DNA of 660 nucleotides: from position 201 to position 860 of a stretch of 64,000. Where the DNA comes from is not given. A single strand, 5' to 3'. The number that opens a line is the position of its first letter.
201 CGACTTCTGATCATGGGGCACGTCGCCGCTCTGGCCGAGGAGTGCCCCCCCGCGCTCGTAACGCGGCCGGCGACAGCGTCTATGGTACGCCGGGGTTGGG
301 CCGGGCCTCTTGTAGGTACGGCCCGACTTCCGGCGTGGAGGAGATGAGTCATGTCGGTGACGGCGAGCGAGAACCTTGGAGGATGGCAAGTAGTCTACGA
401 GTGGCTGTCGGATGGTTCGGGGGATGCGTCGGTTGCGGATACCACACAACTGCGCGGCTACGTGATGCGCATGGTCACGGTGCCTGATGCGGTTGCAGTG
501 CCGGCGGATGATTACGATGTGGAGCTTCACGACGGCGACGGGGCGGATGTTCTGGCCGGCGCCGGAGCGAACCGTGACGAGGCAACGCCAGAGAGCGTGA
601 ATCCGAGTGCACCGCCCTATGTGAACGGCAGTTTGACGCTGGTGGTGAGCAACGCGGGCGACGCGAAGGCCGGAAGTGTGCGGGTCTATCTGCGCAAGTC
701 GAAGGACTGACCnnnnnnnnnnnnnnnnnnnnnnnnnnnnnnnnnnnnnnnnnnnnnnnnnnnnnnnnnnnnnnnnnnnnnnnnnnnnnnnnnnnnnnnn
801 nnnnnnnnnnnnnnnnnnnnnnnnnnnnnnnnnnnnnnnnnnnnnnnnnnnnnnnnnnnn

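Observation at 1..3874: Compact tRNA-Pro-integrated element that looks like a phage satellite with RNA-rich control regions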

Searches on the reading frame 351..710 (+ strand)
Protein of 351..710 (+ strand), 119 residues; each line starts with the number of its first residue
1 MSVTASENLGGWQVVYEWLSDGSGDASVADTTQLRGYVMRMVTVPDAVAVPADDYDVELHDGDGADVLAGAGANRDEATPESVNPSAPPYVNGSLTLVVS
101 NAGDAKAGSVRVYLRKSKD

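Call 7: search_protein_families(library=pfam, proteins=[window:351-710:+], max_evalue=0.1)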
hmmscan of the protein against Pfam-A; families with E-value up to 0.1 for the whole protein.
window:351-710:+ (119 aa): 0 families

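Call 8: search_protein_families(library=phrogs, proteins=[window:351-710:+], max_evalue=0.1)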
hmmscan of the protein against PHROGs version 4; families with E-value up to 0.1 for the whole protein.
window:351-710:+ (119 aa): 1 family
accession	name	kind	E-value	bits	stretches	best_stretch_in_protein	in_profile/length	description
phrog_4456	-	unknown function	0.07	13.8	0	33-70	33-69/126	-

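Call 15: find_encoding_contigs(protein=window:351-707:+, flank=10000, max_places=10)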
Protein window:351-707:+ (119 aa): 6 contigs read that carry it; 5 places shown.
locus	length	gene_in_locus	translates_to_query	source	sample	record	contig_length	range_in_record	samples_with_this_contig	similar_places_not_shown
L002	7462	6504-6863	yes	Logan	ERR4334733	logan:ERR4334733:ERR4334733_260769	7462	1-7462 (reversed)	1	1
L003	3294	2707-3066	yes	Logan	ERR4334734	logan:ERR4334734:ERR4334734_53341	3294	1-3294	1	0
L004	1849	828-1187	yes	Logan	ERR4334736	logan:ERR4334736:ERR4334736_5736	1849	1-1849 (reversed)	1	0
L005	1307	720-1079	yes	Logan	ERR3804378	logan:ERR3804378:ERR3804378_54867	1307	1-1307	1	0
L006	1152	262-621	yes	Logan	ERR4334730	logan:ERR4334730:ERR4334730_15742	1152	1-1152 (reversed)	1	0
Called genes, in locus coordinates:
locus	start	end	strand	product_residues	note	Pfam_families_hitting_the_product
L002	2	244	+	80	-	?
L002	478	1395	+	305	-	-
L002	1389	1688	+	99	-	-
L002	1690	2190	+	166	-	-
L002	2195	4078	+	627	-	-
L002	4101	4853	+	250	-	-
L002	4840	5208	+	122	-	-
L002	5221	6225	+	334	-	-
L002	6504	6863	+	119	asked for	-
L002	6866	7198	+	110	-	-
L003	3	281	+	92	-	?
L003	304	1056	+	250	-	-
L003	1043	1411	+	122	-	-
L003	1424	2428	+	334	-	-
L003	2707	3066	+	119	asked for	-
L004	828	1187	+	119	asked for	-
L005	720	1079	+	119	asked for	-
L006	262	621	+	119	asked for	-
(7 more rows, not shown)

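Call 18: search_protein_families(library=phrogs, proteins=[L002:2-241:+, L002:478-1392:+, L002:1389-1685:+, L002:1690-2187:+, L002:2195-4075:+, L002:4101-4850:+, L002:4840-5205:+, L002:5221-6222:+], max_evalue=0.01)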
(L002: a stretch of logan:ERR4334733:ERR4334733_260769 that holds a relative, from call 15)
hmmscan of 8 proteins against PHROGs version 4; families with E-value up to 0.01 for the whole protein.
L002:2-241:+ (80 aa): 0 families

L002:478-1392:+ (305 aa): 1 family
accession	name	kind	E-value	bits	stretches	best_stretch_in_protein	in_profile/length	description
phrog_270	-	DNA, RNA and nucleotide metabolism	5.5e-05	23.7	1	30-143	47-150/383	replication initiation protein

L002:1389-1685:+ (99 aa): 0 families

L002:1690-2187:+ (166 aa): 0 families

L002:2195-4075:+ (627 aa): 0 families

L002:4101-4850:+ (250 aa): 0 families

L002:4840-5205:+ (122 aa): 0 families

L002:5221-6222:+ (334 aa): 1 family
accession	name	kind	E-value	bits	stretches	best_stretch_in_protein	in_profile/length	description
phrog_3244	-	head and packaging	2.7e-18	67.8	1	29-226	38-218/326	head maturation protease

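Call 19: search_protein_families(library=pfam, proteins=[L002:2-241:+, L002:478-1392:+, L002:1389-1685:+, L002:1690-2187:+, L002:2195-4075:+, L002:4101-4850:+, L002:4840-5205:+, L002:5221-6222:+], max_evalue=0.01)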
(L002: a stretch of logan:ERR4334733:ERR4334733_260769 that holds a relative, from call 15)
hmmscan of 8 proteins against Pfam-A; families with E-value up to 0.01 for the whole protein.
L002:2-241:+ (80 aa): 0 families

L002:478-1392:+ (305 aa): 0 families

L002:1389-1685:+ (99 aa): 0 families

L002:1690-2187:+ (166 aa): 0 families

L002:2195-4075:+ (627 aa): 0 families

L002:4101-4850:+ (250 aa): 0 families

L002:4840-5205:+ (122 aa): 0 families

L002:5221-6222:+ (334 aa): 0 families

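Call 21: find_related_loci(query=L002:5221-6222:+, collection=viral_contigs, flank=10000)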
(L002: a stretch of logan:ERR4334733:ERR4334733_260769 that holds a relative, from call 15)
Query L002:5221-6222:+ (334 aa) in viral_contigs; peptide patterns used: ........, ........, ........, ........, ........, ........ (x = any residue, [..] = any of these).
15 stretches matched a pattern, but none encodes a relative of the query by tblastn (E <= 1e-3).

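Call 22: find_related_loci(query=L002:2195-4075:+, collection=viral_contigs, flank=10000)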
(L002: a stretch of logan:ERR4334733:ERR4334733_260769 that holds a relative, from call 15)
Query L002:2195-4075:+ (627 aa) in viral_contigs; peptide patterns used: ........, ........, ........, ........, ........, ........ (x = any residue, [..] = any of these).
5 stretches matched a pattern, but none encodes a relative of the query by tblastn (E <= 1e-3).

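Call 27: find_homologous_proteins(query=L002:478-1392:+, max_evalue=0.001)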
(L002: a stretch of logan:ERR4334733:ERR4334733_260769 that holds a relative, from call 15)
Query L002:478-1392:+: 5148 candidates shared short words with the query, none scored E <= 0.001.

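Call 31: search_protein_families(library=ncbifam, proteins=[L002:17-241:+, L002:478-1392:+, L002:1389-1685:+, L002:1690-2187:+, L002:2195-4075:+, L002:4101-4850:+, L002:4840-5205:+, L002:5221-6222:+, window:351-707:+], max_evalue=1)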
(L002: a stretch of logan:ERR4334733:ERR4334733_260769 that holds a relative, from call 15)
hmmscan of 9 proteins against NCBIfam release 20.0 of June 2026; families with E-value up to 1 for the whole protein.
L002:17-241:+ (75 aa): 0 families

L002:478-1392:+ (305 aa): 0 families

L002:1389-1685:+ (99 aa): 1 family
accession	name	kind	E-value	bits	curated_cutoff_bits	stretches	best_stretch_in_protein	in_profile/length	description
TIGR03930.1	WXG100_ESAT6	subfamily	0.072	13.3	44.85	1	29-73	3-47/90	WXG100 family type VII secretion target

L002:1690-2187:+ (166 aa): 2 families
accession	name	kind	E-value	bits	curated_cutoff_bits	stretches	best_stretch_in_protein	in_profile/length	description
TIGR03249.1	KdgD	equivalog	0.0089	15.2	373.95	1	81-157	77-153/299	5-dehydro-4-deoxyglucarate dehydratase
NF002958.0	PRK03620.1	subfamily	0.034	12.9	278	1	87-155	86-153/307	5-dehydro-4-deoxyglucarate dehydratase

L002:2195-4075:+ (627 aa): 0 families

L002:4101-4850:+ (250 aa): 0 families

L002:4840-5205:+ (122 aa): 0 families

L002:5221-6222:+ (334 aa): 0 families

window:351-707:+ (119 aa): 0 families

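Call 32: search_protein_families(library=phrogs, proteins=[L002:17-241:+, L002:478-1392:+, L002:1389-1685:+, L002:1690-2187:+, L002:2195-4075:+, L002:4101-4850:+, L002:4840-5205:+, L002:5221-6222:+], max_evalue=5)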
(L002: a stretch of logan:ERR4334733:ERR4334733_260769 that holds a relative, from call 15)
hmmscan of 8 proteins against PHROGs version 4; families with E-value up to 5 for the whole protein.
L002:17-241:+ (75 aa): 0 families

L002:478-1392:+ (305 aa): 5 families
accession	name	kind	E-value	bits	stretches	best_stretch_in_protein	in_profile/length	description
phrog_270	-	DNA, RNA and nucleotide metabolism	5.5e-05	23.7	1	30-143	47-150/383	replication initiation protein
phrog_345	-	DNA, RNA and nucleotide metabolism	0.019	15.6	1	25-144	42-158/297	replication initiation O-like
phrog_391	-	DNA, RNA and nucleotide metabolism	0.19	12.3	1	69-148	50-137/298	replication initiation O-like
phrog_22200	-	unknown function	0.35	12.1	1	169-196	7-34/66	-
phrog_38225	-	unknown function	0.46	11.1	1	54-69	15-30/36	-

L002:1389-1685:+ (99 aa): 1 family
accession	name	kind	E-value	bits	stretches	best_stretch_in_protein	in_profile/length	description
phrog_12553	-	unknown function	0.057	14.5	1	37-56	30-49/60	-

L002:1690-2187:+ (166 aa): 1 family
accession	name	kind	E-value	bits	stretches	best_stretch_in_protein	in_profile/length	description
phrog_2239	-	unknown function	0.25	12.5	1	133-158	60-86/89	-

L002:2195-4075:+ (627 aa): 1 family
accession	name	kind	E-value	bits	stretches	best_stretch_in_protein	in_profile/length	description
phrog_26394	-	unknown function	0.19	12.5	1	258-286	8-36/42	-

L002:4101-4850:+ (250 aa): 0 families

L002:4840-5205:+ (122 aa): 0 families

L002:5221-6222:+ (334 aa): 2 families
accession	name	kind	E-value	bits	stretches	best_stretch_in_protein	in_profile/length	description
phrog_3244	-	head and packaging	2.7e-18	67.8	1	29-226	38-218/326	head maturation protease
phrog_16776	-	unknown function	0.44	11.6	1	265-286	22-43/62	-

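Call 33: search_dna_similar(query=L002:5221-6222:+, collection=phages, mode=protein, max_evalue=0.01, max_rows=15)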
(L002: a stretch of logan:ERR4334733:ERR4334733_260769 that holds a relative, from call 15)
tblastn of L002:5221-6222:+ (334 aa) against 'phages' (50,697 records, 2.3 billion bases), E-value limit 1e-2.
Records with a match: 1; places in all: 1; records where one place covers at least 80% of the query: 0.
Best place of each record, by identity: <60% 1.
By first word of the organism name: Psychrobacter 1.
By host as written in the record: Psychrobacter sp. 1.
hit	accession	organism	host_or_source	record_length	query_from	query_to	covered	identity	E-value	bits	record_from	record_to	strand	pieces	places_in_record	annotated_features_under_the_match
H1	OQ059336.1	Psychrobacter phage vB_PmaS_Y8A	Psychrobacter sp.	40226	17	185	51%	34.7%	5e-22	102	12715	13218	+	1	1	hypothetical protein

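Call 34: get_annotated_region(hit=H1, flank=12000)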
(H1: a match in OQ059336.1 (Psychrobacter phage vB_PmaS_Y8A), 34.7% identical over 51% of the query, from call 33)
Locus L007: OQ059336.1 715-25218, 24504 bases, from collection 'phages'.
description: Psychrobacter phage vB_PmaS_Y8A, complete genome.
organism: Psychrobacter phage vB_PmaS_Y8A (NCBI taxid 3017068)
taxonomy: Viruses; Duplodnaviria; Heunggongvirae; Uroviricota; Caudoviricetes
host: Psychrobacter sp.; source: sewage; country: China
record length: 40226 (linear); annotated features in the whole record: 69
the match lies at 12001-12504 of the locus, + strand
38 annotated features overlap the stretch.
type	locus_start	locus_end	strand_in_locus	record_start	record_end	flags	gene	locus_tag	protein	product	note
CDS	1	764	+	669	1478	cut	-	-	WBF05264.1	helix-turn-helix domain protein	-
CDS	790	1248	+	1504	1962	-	-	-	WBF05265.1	replication protein P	-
CDS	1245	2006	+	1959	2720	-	-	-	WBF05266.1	phosphoadenosine phosphosulfate reductase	-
CDS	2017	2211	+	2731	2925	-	-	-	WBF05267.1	hypothetical protein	-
CDS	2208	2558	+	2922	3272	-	-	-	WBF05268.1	hypothetical protein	-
CDS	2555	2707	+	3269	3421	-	-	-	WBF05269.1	hypothetical protein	-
CDS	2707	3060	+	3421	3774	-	-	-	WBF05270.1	endonuclease I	-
CDS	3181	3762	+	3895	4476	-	-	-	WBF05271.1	hypothetical protein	-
CDS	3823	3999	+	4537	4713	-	-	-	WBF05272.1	hypothetical protein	-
CDS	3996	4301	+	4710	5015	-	-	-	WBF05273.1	dATP/dGTP diphosphohydrolase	-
CDS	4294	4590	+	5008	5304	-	-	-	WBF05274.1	nuclease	Nuclease YbcO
CDS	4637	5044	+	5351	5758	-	-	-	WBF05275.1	NinB protein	-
CDS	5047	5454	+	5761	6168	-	-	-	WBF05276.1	antitermination protein Q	-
CDS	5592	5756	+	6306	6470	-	-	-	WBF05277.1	hypothetical protein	-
CDS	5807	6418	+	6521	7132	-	-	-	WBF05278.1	ParB/sulfiredoxin domain protein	-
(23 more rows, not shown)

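Call 35: search_dna_similar(query=L002:2195-4075:+, collection=phages, mode=protein, max_evalue=0.1, max_rows=15)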
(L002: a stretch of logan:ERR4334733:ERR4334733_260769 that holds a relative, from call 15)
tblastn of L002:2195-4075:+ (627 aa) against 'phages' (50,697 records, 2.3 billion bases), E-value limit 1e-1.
No match.

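Call 36: search_dna_similar(query=window:351-707:+, collection=phages, mode=protein, max_evalue=1, max_rows=15)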
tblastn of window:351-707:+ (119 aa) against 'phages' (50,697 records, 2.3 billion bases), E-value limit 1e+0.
No match.

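Call 37: search_solved_structures(query=L002:5221-6222:+, max_evalue=1)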
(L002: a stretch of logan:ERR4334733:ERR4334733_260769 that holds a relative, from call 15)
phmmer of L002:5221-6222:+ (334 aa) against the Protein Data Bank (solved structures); distinct sequences matched with E-value up to 1: 1.
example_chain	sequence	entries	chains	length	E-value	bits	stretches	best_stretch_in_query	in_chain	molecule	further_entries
8htu_1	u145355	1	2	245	0.44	12.9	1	196-280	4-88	Chlorophyll a-b binding protein, chloroplastic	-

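Call 38: search_solved_structures(query=L002:2195-4075:+, max_evalue=1)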
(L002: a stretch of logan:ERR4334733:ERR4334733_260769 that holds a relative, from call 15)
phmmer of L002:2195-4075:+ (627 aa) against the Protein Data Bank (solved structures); distinct sequences matched with E-value up to 1: 2.
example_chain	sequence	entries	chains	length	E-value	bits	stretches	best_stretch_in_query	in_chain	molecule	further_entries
1ati_A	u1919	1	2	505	0.1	14.4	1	443-553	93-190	GLYCYL-TRNA SYNTHETASE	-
8g4k_A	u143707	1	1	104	0.84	11.4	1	10-95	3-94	5HCS_TGFBR2_1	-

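Call 39: find_homologous_proteins(query=window:351-707:+, max_evalue=0.001)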
Query window:351-707:+ (119 aa): 12 proteins with E <= 0.001 among 27 candidates.
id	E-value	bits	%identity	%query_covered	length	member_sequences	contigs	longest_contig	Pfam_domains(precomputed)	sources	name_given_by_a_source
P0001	2.5e-70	252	100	100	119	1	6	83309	-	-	-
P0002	2.7e-25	107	50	97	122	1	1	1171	-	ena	-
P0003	1.5e-20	92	48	97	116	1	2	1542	-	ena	-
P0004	2.3e-18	85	48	82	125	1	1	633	-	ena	-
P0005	1.0e-17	83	46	86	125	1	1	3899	-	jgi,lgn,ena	-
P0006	1.0e-15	76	50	87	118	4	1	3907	-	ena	-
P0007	3.0e-15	75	46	85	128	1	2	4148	-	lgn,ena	-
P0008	4.9e-14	71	51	76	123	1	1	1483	-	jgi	jgi:hypothetical protein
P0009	5.9e-14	70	47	72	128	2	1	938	-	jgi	-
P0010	7.8e-14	70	46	87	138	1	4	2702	-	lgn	-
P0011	1.3e-13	69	51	67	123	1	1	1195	-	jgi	jgi:hypothetical protein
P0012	3.2e-11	62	42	97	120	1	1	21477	-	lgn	-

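Call 40: find_encoding_contigs(protein=P0012, flank=10000, max_places=5)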
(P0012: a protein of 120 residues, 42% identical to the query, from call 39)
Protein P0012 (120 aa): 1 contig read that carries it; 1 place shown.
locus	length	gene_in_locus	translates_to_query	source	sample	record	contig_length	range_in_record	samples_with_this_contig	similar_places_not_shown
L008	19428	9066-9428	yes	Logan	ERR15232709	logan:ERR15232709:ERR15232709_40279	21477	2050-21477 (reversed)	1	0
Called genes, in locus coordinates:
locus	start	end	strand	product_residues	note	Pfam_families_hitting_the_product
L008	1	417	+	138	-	?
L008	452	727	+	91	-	-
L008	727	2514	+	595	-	-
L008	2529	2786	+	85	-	-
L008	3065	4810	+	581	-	PF04860:Phage_portal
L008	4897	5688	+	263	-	PF00574:CLP_protease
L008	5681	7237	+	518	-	PF05065:Phage_capsid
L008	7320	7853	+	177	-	-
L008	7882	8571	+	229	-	-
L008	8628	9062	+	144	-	-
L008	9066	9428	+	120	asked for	-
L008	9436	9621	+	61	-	-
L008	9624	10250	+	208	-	-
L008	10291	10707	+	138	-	-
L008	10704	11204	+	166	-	-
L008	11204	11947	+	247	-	-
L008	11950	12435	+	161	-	-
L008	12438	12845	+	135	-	-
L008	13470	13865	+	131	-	-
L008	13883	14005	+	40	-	-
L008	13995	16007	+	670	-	PF06791:TMP_2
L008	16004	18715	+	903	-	-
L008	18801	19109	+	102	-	-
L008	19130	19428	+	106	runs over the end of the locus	-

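Call 41: find_encoding_contigs(protein=P0007, flank=10000, max_places=5)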
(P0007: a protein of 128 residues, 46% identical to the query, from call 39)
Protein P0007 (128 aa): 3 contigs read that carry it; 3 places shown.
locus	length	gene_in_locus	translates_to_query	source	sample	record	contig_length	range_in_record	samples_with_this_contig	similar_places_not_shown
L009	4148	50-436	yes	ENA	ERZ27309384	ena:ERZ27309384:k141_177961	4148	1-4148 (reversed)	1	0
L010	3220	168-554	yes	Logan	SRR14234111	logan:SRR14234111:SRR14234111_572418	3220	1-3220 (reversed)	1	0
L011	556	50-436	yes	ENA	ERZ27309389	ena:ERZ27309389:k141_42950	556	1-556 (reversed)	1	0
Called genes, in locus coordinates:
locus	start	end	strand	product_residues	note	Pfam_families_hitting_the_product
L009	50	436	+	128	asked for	-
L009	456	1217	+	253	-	-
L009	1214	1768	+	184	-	-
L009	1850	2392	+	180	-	-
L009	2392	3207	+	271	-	-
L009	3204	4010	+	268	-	-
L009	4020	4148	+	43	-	?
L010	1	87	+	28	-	?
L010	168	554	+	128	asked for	-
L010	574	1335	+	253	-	-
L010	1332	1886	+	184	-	-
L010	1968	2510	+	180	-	-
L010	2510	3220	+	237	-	?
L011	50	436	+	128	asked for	-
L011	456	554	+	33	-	?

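Call 56: find_encoding_contigs(protein=P0013, flank=10000, max_places=10)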
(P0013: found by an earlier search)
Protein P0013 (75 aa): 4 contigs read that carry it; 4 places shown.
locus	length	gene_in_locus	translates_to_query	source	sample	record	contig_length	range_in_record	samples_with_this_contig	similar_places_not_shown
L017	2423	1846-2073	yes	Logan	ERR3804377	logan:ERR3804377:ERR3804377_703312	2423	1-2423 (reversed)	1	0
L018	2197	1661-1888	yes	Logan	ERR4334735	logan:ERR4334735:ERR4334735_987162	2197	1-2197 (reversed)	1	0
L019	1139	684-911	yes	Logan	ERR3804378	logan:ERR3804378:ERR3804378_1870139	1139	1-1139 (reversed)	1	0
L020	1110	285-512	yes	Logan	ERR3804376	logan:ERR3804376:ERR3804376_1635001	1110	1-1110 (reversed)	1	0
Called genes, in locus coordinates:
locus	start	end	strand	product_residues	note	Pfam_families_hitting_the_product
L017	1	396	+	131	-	?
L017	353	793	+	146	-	PF11300:DUF3102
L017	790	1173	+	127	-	-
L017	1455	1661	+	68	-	-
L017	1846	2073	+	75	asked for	-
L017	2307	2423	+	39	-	?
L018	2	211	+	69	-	?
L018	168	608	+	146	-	PF11300:DUF3102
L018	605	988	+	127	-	-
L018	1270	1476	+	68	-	-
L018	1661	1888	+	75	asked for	-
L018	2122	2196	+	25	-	?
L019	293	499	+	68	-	-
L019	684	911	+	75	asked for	-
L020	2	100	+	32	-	?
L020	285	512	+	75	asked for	-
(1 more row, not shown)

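Call 59: find_homologous_proteins(query=P0018, max_evalue=0.001)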
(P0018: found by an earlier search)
Query P0018 (627 aa): 1 proteins with E <= 0.001 among 8000 candidates.
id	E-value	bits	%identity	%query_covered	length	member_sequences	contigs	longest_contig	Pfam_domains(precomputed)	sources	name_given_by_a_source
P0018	0.0e+0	1336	100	100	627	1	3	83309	-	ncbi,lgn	-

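Call 64: find_encoding_contigs(protein=P0024, flank=10000, max_places=10)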
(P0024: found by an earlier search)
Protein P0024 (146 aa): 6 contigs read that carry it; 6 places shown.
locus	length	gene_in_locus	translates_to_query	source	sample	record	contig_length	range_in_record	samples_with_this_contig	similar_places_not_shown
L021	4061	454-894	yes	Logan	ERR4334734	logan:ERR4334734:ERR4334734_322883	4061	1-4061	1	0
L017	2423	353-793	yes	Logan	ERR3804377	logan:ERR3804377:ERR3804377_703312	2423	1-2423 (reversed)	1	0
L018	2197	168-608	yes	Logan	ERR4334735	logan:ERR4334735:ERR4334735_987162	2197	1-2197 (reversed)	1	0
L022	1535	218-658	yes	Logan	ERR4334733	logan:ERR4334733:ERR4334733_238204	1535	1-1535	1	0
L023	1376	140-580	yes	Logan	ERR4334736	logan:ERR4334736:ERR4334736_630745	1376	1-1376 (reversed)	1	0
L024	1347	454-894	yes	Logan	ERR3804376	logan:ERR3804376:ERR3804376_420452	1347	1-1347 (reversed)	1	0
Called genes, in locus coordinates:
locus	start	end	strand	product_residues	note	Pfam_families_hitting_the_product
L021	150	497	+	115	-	-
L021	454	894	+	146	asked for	PF11300:DUF3102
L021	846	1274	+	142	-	-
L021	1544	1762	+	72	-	-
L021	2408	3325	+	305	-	-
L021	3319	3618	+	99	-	-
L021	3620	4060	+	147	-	?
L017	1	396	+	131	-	?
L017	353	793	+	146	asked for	PF11300:DUF3102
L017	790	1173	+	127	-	-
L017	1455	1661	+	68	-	-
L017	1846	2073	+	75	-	-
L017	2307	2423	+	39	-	?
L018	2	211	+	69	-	?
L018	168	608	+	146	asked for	PF11300:DUF3102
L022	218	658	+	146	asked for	PF11300:DUF3102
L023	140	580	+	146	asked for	PF11300:DUF3102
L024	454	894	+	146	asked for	PF11300:DUF3102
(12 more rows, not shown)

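Call 65: find_encoding_contigs(protein=P0026, flank=10000, max_places=10)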
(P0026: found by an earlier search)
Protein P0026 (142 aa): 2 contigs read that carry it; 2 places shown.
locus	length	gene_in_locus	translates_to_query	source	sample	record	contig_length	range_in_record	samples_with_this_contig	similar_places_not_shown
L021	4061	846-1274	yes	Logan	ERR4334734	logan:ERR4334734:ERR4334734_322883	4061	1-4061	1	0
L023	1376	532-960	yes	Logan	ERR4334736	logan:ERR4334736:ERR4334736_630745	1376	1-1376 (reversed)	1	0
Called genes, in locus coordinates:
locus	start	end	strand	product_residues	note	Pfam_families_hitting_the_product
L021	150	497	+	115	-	-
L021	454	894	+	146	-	PF11300:DUF3102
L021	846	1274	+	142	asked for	-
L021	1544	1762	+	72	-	-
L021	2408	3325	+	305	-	-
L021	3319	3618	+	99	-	-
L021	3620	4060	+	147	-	?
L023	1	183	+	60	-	?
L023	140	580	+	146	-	PF11300:DUF3102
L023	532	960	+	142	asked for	-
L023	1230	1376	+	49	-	?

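Call 71: predict_structure(alignment_id=A1)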
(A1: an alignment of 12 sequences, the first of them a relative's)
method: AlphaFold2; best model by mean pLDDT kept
length: 119 residues; sequences in the alignment: 12
mean_pLDDT: 85.1   pTM: 0.81
mean pLDDT of the five models: 85.1, 85.1, 84.6, 82.4, 80.6
residues with pLDDT >= 90: 47; 70-90: 61; 50-70: 11; < 50: 0
segments of 3 or more residues with pLDDT < 50: none
pLDDT, mean of each block of 10 residues (from residue 1): 64 87 81 85 92 90 85 89 90 90 86 83
secondary structure, 60 per line:
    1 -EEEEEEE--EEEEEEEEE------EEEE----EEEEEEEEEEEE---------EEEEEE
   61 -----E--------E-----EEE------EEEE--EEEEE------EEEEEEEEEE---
elements in order: E2-8 E11-19 E26-29 E34-45 E55-60 E81-83 E90-93 E96-100 E107-116

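Call 72: search_protein_representatives(protein=P0018)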
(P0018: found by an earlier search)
Query: 627 residues. Proteins with E-value up to 0.001 (for the whole library): 165; up to 1e-10: 123; up to 1e-30: 10. The best 150 are listed.
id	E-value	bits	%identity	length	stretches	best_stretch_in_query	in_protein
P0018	0.0e+00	1336.0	100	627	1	1-627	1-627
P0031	6.5e-76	272.7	48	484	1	40-397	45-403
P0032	9.1e-57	209.5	41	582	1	51-401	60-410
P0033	8.4e-50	186.5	41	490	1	36-393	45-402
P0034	9.3e-46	173.2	37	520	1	8-426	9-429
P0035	1.9e-41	158.9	36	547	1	13-403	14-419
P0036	1.3e-34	136.3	35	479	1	1-365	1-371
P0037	1.2e-31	126.5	39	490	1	31-355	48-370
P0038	2.2e-31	125.7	38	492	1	50-367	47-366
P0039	7.8e-31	123.9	32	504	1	5-392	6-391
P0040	1.7e-30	122.7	33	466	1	1-362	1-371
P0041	2.6e-29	118.8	34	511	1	33-397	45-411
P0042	9.0e-29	117.1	34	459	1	14-426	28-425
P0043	1.2e-28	116.7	35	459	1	12-385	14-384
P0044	1.5e-28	116.3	34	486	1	76-412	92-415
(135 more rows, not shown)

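Call 75: search_protein_families(library=phrogs, alignment_id=A2, max_evalue=0.001)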
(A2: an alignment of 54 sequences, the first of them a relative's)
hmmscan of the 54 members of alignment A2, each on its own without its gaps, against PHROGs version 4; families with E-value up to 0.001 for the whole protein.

A. member 1, P0018 (627 aa): 0 families

B. families by the number of members that match (of 54 scanned): 2 families
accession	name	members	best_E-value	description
phrog_3336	-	1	2e-05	tail length tape measure protein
phrog_1272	-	1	8.6e-05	tail length tape measure protein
